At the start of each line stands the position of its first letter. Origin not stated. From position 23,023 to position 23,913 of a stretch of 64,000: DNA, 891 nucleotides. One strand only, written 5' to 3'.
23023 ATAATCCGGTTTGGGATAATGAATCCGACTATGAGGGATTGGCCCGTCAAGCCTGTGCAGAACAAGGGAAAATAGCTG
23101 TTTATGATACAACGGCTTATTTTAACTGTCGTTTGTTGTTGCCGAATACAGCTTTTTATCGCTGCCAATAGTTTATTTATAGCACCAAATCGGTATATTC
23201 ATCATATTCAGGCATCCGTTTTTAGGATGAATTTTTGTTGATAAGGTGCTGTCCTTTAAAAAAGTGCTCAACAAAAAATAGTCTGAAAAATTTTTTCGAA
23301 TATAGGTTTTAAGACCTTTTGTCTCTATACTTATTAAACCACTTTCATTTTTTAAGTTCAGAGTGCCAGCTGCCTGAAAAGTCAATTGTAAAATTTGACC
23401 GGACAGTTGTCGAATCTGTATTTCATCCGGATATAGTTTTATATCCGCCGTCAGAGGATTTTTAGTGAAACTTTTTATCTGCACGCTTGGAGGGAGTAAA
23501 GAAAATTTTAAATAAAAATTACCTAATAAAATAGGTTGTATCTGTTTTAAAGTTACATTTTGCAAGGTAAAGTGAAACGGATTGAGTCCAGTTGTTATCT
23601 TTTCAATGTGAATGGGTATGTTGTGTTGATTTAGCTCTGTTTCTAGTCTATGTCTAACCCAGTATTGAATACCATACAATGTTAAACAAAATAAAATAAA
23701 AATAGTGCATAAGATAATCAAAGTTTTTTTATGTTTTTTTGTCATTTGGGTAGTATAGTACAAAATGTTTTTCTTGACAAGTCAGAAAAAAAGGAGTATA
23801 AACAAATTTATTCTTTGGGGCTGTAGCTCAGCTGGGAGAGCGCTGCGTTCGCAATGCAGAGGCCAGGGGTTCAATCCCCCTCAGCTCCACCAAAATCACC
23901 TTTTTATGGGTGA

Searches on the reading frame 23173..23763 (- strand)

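Call 9: search_protein_families(library=pfam, proteins=[window:23173-23763:-], max_evalue=0.01)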
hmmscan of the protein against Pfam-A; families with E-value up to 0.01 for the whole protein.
window:23173-23763:- (196 aa): 1 family
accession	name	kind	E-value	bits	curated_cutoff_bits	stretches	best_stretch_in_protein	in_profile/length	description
PF05359.17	DUF748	-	0.00023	19.8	50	1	5-121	8-116/1037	Domain of Unknown Function (DUF748)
